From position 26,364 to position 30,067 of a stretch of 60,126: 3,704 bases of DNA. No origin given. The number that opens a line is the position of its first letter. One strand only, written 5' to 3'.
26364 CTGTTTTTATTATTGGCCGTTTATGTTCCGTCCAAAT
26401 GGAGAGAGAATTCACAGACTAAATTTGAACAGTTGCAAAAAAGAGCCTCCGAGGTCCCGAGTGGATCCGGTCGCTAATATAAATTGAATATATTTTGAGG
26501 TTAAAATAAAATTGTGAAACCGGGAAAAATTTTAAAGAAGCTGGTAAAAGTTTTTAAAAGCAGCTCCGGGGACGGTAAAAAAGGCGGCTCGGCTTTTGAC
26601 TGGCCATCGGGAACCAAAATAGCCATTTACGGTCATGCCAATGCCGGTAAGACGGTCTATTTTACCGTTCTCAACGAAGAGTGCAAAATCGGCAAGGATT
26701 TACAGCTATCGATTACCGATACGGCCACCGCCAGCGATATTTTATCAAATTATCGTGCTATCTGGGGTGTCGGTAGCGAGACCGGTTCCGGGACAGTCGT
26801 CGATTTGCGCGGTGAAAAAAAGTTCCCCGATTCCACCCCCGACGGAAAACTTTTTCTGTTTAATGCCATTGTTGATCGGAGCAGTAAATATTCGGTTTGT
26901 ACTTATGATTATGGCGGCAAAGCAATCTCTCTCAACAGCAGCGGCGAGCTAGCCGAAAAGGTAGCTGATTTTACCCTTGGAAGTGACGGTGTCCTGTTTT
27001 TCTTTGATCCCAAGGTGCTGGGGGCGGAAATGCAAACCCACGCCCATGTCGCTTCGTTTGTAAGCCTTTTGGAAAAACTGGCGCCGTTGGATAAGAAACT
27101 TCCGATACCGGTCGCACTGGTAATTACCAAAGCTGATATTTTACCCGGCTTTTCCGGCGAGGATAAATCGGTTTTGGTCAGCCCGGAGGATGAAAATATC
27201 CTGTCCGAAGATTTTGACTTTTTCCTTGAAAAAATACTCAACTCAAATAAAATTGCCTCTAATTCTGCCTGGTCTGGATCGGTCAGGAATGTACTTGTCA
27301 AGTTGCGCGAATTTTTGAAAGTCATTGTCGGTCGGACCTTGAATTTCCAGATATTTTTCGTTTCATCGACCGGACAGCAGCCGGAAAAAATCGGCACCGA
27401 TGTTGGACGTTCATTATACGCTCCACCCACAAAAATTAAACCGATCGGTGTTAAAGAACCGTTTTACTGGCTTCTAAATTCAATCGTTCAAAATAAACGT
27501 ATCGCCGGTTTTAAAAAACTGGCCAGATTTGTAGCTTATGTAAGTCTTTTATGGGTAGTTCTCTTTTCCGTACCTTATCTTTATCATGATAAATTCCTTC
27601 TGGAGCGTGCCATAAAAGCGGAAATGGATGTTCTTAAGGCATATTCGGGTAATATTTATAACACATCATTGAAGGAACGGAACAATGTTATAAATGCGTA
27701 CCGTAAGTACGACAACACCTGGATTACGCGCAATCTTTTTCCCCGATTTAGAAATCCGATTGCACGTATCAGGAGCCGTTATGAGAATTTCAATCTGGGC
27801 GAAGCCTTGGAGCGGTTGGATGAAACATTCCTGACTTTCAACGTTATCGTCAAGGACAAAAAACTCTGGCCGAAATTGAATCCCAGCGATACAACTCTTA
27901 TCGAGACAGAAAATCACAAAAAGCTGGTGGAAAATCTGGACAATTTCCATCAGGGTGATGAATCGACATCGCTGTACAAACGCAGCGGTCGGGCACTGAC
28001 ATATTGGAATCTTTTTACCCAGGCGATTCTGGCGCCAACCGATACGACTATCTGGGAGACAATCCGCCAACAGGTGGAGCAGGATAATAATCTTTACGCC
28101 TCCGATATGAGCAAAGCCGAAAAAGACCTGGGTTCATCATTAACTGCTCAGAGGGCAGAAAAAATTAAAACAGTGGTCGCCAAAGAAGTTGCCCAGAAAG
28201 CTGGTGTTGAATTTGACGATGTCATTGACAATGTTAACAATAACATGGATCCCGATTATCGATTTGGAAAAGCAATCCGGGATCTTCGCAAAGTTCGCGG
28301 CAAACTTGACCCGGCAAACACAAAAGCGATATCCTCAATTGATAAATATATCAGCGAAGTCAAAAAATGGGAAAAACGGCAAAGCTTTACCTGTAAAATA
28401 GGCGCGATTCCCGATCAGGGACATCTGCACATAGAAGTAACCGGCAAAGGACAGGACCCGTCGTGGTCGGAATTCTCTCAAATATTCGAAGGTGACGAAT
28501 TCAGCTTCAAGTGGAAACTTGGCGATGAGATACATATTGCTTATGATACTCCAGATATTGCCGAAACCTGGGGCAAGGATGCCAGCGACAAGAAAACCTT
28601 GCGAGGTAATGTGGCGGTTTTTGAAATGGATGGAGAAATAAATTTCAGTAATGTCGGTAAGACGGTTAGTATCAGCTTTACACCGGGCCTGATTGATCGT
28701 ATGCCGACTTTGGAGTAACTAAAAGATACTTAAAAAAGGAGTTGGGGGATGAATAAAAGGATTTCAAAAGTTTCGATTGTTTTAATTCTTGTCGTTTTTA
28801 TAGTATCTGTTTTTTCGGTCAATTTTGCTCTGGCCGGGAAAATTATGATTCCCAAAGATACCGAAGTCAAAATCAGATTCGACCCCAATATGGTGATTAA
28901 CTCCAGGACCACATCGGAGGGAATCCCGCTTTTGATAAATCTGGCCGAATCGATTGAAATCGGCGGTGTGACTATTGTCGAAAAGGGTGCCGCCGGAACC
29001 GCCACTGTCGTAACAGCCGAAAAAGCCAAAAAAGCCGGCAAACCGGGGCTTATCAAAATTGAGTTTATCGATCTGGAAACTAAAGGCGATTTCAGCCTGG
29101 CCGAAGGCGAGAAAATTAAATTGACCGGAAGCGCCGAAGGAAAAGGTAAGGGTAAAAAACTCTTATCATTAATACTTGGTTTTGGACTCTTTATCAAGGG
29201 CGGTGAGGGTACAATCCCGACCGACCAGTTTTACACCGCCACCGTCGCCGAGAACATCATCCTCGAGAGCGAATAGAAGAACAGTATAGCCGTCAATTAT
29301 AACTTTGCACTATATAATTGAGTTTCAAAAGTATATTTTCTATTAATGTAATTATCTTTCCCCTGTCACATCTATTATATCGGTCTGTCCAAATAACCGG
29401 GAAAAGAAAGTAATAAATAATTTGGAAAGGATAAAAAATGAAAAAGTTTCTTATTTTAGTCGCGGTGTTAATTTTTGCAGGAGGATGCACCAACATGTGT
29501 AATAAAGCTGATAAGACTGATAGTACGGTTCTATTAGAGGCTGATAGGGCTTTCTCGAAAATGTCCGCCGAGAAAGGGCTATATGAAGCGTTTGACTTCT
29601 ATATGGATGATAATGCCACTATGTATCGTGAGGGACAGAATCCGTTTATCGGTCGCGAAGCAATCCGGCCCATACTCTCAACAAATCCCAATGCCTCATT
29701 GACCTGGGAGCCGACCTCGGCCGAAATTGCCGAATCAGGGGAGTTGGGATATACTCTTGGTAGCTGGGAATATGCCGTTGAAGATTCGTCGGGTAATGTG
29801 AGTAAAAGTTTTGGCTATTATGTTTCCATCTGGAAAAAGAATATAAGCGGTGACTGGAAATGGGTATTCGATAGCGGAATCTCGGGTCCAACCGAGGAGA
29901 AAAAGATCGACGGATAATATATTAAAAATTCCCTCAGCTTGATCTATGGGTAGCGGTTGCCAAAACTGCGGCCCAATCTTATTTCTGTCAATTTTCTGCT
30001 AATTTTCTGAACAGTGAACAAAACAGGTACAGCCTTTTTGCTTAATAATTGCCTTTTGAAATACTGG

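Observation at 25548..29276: Candidate replacement membrane complex: tail-anchored protein + membrane-anchored GTPase-like protein + small secreted protein directly after tssK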

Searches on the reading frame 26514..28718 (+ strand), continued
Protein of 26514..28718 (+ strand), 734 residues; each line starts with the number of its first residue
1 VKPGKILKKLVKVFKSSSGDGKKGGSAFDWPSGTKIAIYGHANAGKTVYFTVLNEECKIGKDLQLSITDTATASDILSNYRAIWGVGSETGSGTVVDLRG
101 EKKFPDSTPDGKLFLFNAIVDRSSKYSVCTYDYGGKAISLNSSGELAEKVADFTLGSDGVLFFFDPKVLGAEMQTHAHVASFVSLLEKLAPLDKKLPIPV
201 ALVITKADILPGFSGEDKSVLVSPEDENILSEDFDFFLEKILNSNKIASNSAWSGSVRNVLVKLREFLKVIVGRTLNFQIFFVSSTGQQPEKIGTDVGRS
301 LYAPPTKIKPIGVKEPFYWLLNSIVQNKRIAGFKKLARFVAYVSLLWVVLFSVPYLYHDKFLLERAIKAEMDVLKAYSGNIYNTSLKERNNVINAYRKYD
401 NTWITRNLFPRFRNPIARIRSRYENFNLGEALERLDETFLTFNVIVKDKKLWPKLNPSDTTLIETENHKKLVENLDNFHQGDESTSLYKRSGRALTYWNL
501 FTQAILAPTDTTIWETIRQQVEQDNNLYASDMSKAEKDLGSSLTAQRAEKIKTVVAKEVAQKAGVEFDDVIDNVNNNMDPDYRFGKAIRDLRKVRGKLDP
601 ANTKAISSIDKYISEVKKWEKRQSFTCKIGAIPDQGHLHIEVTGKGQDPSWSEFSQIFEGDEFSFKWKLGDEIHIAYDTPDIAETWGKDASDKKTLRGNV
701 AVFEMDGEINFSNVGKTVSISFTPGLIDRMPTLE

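Call 114: find_related_loci(query=A5, collection=metagenome_contigs, flank=10000)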
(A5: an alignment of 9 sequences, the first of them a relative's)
Query A5 (828 aa) in metagenome_contigs; peptide patterns used: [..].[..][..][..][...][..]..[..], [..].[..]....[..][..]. (x = any residue, [..] = any of these).
278 stretches matched a pattern; 85 encode a relative of the query (tblastn E <= 1e-3); the best 80 are kept; 80 distinct loci.
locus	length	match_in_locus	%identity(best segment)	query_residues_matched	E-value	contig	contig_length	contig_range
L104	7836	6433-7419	35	31-354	7e-48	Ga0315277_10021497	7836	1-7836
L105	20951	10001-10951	33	17-356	9e-48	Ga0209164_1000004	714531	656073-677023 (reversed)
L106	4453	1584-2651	34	19-380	6e-47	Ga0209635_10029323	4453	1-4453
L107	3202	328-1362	31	31-382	2e-41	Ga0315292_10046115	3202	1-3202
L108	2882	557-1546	33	29-354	9e-41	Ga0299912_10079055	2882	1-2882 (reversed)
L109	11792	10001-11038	33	31-383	6e-40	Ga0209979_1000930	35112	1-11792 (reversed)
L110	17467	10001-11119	31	31-406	1e-39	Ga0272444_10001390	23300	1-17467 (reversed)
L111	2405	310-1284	30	31-351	1e-39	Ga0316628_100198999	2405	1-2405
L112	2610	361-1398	33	31-383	2e-39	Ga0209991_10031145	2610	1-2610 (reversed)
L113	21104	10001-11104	30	31-404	1e-38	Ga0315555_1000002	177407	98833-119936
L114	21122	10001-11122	31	10-375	6e-38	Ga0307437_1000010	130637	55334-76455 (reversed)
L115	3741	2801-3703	31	31-336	7e-37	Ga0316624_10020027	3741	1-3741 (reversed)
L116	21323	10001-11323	28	31-476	7e-38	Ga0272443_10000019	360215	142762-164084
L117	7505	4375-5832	26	3-485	1e-36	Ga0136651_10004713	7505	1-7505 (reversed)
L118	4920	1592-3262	25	31-617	2e-36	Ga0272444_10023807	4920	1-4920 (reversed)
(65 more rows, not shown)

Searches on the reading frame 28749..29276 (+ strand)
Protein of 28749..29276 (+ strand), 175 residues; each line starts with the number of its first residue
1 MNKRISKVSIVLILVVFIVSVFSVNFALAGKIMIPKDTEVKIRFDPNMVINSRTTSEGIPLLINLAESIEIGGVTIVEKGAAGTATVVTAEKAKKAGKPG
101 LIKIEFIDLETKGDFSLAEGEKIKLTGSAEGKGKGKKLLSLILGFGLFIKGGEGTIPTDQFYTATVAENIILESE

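Call 5: search_protein_families(library=pfam, proteins=[window:28749-29276:+], max_evalue=0.01)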
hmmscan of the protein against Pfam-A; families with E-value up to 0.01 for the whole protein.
window:28749-29276:+ (175 aa): 0 families

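Call 6: search_protein_families(library=ncbifam, proteins=[window:28749-29276:+], max_evalue=1)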
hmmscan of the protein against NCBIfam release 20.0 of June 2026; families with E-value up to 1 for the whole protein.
window:28749-29276:+ (175 aa): 1 family
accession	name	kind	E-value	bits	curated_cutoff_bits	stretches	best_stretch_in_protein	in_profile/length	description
NF045999.1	MAG1140_fam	equivalog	0.089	13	35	1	4-51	4-51/126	MAG1140 family protein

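Call 7: search_protein_families(library=pfam, proteins=[window:28749-29276:+], max_evalue=10)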
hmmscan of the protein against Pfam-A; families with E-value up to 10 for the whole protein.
window:28749-29276:+ (175 aa): 1 family
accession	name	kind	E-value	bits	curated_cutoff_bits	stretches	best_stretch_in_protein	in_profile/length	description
PF17170.10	DUF5128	-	0.11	12.1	22.9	1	81-127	6-53/321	6-bladed beta-propeller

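Call 66: find_homologous_proteins(query=window:28749-29276:+, max_evalue=0.001)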
Query window:28749-29276:+ (175 aa): 61 proteins with E <= 0.001 among 368 candidates.
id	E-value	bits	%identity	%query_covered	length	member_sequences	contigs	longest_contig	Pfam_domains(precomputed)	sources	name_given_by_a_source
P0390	1.0e-99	349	99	100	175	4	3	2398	-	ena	-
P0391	9.1e-84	297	82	100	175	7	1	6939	-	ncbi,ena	-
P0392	2.4e-76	273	77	100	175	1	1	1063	-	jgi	jgi:hypothetical protein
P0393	2.2e-74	266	75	100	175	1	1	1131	-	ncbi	-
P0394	4.7e-74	265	75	100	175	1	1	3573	-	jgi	-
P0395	7.3e-74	265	73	100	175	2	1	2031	-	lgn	-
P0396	3.3e-73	263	77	100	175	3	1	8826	-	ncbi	-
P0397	4.6e-71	256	73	100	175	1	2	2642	-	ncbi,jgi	-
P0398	4.8e-71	256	72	100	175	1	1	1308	-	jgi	jgi:hypothetical protein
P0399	2.7e-70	253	72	100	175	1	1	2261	-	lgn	-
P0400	9.5e-66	238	81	85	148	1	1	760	-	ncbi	-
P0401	3.9e-56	207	61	93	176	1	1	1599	-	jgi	jgi:hypothetical protein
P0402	1.9e-52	195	62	99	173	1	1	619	-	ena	-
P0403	4.3e-52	194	73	78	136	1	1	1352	-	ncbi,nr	ncbi:MAG: hypothetical protein GY865_17485, partial [candidate division Zixibacteria bacterium]|nr:h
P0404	5.0e-52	194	61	85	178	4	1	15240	-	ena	-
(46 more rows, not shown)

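Call 69: search_solved_structures(query=A3, max_evalue=10, show_alignments=2)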
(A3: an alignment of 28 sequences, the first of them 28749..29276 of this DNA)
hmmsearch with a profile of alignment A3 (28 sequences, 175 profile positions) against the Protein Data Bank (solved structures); distinct sequences matched with E-value up to 10: 0.

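Call 70: search_protein_families(library=pfam, alignment_id=A3, max_evalue=1)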
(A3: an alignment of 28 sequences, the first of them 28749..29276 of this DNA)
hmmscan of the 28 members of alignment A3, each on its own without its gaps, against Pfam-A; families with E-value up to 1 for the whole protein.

A. member 1, window:28749-29276:+ (175 aa): 1 family
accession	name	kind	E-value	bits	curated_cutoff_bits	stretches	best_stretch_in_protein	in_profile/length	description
PF17170.10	DUF5128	-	0.11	12.1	22.9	1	81-127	6-53/321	6-bladed beta-propeller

B. families by the number of members that match (of 28 scanned): 9 families
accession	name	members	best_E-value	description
PF14004.11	DUF4227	1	0.042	Protein of unknown function (DUF4227)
PF17516.8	ProQ_C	1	0.052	ProQ C-terminal domain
PF21683.3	GpP-like_1st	1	0.056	Mu phage baseplate assembly protein GpP-like, N-terminal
PF15653.11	Tox-URI2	1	0.099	URI fold toxin 2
PF17170.10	DUF5128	1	0.11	6-bladed beta-propeller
PF09933.14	DUF2165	1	0.13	Predicted small integral membrane protein (DUF2165)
PF02883.26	Alpha_adaptinC2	1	0.16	Adaptin C-terminal domain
PF22225.1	RavZ_C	1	0.21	RavZ C-terminal PI3P-binding domain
PF08194.17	DIM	1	0.36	DIM protein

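Call 102: search_protein_families(library=padloc, proteins=[window:28749-29276:+], max_evalue=0.01)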
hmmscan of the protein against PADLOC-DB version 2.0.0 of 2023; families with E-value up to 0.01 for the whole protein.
window:28749-29276:+ (175 aa): 0 families

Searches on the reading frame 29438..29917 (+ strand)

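Call 5: search_protein_families(library=pfam, proteins=[window:29438-29917:+], max_evalue=0.01)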
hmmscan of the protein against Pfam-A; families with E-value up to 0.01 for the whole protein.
window:29438-29917:+ (159 aa): 1 family
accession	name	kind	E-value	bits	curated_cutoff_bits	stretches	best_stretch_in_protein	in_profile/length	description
PF14534.12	DUF4440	-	3.9e-07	30.9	25.2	1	50-141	18-106/107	Domain of unknown function (DUF4440)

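Call 6: search_protein_families(library=ncbifam, proteins=[window:29438-29917:+], max_evalue=1)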
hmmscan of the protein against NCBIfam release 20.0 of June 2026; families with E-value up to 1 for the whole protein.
window:29438-29917:+ (159 aa): 1 family
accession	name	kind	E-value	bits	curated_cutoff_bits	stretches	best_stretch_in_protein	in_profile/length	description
NF000517.2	blaCBP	exception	0.088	11.7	650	1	3-49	15-61/308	CBP family penicillin-hydrolyzing class A beta-lactamase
